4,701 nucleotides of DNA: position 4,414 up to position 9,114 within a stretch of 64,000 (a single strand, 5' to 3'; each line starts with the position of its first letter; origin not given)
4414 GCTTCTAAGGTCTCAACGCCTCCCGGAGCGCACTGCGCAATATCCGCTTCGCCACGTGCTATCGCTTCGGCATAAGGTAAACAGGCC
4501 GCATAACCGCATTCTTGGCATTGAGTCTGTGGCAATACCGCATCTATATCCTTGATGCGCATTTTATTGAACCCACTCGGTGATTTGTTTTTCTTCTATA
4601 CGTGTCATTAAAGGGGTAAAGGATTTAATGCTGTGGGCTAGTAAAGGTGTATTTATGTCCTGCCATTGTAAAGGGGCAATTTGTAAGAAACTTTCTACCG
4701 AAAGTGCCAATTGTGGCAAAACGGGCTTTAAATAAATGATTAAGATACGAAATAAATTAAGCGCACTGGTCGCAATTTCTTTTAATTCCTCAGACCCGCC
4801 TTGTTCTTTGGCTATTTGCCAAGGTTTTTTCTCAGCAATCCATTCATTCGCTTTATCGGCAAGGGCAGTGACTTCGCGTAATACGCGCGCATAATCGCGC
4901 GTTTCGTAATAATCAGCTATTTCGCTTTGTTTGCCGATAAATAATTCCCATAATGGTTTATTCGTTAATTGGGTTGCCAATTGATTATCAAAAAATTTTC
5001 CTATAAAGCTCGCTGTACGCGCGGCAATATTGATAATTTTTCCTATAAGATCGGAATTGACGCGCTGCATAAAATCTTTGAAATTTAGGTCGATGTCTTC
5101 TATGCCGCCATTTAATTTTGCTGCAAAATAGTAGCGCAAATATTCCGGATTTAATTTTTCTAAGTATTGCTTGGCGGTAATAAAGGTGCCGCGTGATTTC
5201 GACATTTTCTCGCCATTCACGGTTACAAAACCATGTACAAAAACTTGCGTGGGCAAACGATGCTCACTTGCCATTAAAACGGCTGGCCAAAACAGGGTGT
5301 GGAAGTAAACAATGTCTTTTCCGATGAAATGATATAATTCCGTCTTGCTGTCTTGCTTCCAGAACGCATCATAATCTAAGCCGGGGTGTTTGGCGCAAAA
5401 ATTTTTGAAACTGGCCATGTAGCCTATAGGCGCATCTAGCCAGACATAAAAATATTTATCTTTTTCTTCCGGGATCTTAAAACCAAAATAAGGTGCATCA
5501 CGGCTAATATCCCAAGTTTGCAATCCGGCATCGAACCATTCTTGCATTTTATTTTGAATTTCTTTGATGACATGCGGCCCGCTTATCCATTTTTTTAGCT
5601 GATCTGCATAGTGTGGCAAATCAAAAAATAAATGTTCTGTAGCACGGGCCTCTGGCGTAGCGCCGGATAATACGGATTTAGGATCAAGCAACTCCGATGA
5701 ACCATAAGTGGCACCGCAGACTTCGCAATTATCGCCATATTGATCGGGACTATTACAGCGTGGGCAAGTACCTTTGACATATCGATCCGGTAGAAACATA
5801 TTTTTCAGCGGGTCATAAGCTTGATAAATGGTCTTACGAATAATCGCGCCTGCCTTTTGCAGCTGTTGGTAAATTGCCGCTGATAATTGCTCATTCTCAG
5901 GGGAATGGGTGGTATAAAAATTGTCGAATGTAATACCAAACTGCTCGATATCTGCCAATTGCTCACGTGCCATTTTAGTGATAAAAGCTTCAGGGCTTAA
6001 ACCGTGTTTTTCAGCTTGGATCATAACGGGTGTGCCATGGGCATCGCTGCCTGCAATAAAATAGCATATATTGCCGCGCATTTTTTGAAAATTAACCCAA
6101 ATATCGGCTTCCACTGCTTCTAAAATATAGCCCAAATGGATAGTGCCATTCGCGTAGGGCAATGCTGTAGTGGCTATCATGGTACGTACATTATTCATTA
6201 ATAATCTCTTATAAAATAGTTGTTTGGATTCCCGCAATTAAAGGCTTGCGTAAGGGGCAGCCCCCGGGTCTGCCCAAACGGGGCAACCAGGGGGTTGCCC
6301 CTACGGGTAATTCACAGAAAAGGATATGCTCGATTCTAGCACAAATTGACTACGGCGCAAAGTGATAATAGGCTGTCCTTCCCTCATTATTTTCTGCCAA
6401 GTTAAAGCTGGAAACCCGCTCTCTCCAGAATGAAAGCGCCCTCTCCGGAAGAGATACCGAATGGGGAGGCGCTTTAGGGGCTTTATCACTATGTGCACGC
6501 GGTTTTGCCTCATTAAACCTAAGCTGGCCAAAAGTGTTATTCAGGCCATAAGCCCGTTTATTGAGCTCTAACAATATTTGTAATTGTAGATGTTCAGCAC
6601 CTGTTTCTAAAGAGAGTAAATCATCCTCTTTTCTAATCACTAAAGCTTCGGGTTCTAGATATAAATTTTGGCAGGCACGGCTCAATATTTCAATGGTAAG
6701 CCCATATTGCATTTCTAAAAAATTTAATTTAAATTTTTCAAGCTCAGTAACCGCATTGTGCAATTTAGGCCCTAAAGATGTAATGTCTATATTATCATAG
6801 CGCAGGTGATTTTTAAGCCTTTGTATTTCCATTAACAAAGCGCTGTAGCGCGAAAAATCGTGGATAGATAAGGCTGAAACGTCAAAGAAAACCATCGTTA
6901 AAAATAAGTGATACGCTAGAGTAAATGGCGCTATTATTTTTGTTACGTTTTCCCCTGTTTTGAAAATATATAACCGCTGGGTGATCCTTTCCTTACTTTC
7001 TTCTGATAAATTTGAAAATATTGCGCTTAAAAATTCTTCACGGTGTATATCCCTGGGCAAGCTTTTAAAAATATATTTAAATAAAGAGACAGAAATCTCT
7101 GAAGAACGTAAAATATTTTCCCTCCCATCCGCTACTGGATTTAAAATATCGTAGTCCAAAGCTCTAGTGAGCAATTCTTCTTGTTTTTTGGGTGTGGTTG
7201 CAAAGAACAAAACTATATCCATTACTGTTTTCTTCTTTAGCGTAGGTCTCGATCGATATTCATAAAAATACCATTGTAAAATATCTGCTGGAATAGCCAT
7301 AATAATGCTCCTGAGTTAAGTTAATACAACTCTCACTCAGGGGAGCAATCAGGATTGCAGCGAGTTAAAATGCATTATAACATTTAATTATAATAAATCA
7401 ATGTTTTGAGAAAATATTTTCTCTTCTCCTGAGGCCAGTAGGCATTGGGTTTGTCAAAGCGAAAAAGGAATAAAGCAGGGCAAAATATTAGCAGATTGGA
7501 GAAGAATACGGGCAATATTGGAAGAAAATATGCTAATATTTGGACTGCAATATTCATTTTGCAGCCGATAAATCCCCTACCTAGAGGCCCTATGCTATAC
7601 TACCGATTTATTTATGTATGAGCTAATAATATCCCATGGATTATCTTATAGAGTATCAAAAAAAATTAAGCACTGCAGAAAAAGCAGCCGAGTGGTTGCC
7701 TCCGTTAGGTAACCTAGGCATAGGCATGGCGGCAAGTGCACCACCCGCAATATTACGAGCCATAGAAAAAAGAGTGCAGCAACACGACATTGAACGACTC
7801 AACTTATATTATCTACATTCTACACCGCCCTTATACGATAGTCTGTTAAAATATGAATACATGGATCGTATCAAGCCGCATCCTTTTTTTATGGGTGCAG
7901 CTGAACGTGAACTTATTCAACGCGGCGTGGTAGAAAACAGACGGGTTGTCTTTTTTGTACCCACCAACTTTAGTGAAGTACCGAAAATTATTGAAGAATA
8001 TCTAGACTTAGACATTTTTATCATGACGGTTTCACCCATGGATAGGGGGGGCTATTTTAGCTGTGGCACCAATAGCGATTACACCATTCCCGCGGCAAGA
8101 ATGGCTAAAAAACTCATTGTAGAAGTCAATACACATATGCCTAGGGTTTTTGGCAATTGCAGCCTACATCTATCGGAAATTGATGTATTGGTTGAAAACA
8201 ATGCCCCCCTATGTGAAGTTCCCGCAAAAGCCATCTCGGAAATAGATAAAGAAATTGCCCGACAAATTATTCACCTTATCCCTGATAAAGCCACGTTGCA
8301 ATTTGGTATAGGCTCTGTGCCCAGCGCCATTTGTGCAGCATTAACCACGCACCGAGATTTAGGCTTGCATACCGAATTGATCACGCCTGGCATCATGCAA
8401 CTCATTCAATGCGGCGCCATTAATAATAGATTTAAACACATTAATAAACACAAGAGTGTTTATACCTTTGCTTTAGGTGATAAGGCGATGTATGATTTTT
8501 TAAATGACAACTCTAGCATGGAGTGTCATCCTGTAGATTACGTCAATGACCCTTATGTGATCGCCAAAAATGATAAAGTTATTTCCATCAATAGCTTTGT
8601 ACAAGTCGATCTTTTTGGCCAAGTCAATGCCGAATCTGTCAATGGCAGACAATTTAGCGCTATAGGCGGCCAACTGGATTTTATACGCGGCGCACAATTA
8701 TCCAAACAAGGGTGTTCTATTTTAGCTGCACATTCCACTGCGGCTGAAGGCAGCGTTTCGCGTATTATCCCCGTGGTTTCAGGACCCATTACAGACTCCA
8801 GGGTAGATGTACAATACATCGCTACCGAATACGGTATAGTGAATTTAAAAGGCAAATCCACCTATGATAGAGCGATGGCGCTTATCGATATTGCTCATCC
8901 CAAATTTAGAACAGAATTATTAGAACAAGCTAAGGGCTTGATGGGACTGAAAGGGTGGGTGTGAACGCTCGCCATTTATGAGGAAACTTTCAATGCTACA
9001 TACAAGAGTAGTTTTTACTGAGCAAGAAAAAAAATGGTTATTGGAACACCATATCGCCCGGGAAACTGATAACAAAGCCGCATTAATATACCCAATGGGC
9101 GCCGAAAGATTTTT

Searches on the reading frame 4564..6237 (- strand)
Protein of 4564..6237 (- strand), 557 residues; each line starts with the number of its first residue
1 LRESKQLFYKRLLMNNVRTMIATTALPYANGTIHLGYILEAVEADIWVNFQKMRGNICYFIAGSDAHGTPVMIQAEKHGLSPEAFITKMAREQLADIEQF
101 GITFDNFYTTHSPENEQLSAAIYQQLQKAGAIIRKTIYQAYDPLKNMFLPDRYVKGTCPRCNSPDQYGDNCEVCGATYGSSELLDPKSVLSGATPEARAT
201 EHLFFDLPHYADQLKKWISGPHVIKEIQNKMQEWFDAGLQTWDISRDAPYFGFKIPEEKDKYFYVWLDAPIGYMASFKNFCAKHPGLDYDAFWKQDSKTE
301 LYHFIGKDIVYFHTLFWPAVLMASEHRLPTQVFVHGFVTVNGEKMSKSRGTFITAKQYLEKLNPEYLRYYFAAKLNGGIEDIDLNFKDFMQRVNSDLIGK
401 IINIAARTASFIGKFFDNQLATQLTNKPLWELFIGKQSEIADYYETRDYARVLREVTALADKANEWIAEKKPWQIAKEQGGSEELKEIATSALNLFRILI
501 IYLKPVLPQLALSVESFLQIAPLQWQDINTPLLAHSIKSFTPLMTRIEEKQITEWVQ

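Call 61: search_protein_families(library=ncbifam, proteins=[window:4564-6237:-], max_evalue=1e-20)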
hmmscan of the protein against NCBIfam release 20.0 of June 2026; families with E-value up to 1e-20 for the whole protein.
window:4564-6237:- (557 aa): 6 families
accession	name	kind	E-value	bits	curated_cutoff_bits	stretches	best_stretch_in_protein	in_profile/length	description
NF001100.0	PRK00133.1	equivalog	3.1e-225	749.8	587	1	17-555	4-539/676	methionine--tRNA ligase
TIGR00398.1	metG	equivalog_domain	7.3e-166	553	336.35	1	22-548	3-530/530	methionine--tRNA ligase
NF008900.0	PRK12267.1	equivalog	1.5e-80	271.5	598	1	19-551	5-514/648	methionine--tRNA ligase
NF008859.0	PRK11893.2-1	equivalog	1.9e-35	122.8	553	1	20-404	4-391/498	methionine--tRNA ligase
NF008860.0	PRK11893.2-2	equivalog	2e-35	122.8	761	1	302-512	329-541/583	methionine--tRNA ligase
NF008863.0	PRK11893.2-5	equivalog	7.6e-25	87.5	551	1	15-396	2-385/531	methionine--tRNA ligase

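Call 63: find_homologous_proteins(query=window:4564-6237:-, max_evalue=1e-100)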
Query window:4564-6237:- (557 aa): 8000 proteins with E <= 1e-100 among 8000 candidates; the best 120 are listed.
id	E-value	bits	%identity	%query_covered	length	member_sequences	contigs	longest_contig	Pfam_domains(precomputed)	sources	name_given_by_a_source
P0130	0.0e+0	1272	100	98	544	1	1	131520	PF09334.18,PF01406.26,PF01921.25,PF00133.29,PF19303.6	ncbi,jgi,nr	ncbi:MAG: methionine--tRNA ligase [Gammaproteobacteria bacterium]|jgi:methionyl-tRNA synthetase|nr:m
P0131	0.0e+0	1162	90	98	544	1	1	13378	PF09334.18,PF01406.26,PF01921.25,PF00133.29,PF19303.6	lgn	-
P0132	0.0e+0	1147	89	97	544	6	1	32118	PF09334.18,PF01406.26,PF01921.25,PF00133.29,PF19303.6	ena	-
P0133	0.0e+0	1133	89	97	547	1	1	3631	PF09334.18,PF01406.26,PF01921.25,PF00133.29,PF19303.6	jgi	jgi:methionyl-tRNA synthetase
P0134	0.0e+0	1133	89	97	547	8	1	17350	PF09334.18,PF01406.26,PF01921.25,PF00133.29,PF19303.6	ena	-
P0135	0.0e+0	1121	88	97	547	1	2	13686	PF09334.18,PF01406.26,PF01921.25,PF00133.29,PF19303.6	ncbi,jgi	jgi:methionyl-tRNA synthetase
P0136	0.0e+0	1112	87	97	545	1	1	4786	PF09334.18,PF01406.26,PF01921.25,PF00133.29,PF19303.6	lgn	-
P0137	0.0e+0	1108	86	98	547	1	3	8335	PF09334.18,PF01406.26,PF01921.25,PF00133.29,PF19303.6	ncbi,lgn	-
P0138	0.0e+0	1086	84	97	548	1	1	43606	PF09334.18,PF01406.26,PF01921.25,PF00133.29,PF19303.6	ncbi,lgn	-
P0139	0.0e+0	1050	80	98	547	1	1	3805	PF09334.18,PF01406.26,PF01921.25,PF00133.29,PF19303.6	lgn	-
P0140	0.0e+0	1033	79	97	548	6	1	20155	PF09334.18,PF01406.26,PF01921.25,PF00133.29,PF19303.6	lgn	-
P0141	0.0e+0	1029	80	97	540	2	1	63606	PF09334.18,PF01406.26,PF01921.25,PF00133.29,PF19303.6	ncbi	-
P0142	4.0e-278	942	73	96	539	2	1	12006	PF09334.18,PF01406.26,PF01921.25,PF00133.29,PF19303.6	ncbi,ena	-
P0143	8.7e-275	931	72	97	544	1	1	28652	PF09334.18,PF01406.26,PF01921.25,PF00133.29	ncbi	-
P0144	4.1e-234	797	60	98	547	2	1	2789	PF09334.18,PF01406.26,PF01921.25,PF00133.29,PF19303.6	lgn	-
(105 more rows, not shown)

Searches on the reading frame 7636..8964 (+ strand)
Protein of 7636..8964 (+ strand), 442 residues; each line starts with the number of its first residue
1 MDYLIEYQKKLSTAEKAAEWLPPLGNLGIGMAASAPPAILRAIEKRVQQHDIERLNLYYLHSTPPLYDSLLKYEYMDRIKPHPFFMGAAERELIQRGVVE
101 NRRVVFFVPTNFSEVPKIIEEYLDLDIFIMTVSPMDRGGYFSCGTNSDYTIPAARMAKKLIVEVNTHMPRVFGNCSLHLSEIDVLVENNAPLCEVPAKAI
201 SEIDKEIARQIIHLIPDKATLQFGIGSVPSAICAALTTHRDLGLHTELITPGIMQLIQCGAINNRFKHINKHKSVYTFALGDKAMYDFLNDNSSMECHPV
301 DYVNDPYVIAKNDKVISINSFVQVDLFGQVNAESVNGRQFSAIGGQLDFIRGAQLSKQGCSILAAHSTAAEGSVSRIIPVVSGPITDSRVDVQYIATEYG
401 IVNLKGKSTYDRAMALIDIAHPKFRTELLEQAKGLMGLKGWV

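Call 61: search_protein_families(library=ncbifam, proteins=[window:7636-8964:+], max_evalue=1e-20)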
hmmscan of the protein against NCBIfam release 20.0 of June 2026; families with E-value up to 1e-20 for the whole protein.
window:7636-8964:+ (442 aa): 4 families
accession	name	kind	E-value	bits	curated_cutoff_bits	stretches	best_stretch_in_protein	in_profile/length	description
TIGR03948.1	butyr_acet_CoA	equivalog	7.7e-94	315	674.8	1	3-433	2-435/445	butyryl-CoA:acetate CoA-transferase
TIGR03458.1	YgfH_subfam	subfamily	1.9e-34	119.1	658.7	1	214-430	248-457/489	succinate CoA transferase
NF053666.1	BtrAceCoATfers1341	equivalog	7e-31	107.6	740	1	215-430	248-457/492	butyryl-CoA:acetate CoA transferase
NF053853.1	ScActCoATferScpC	equivalog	1.5e-26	93.2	500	1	202-430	242-461/493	succinyl-CoA:acetate CoA-transferase ScpC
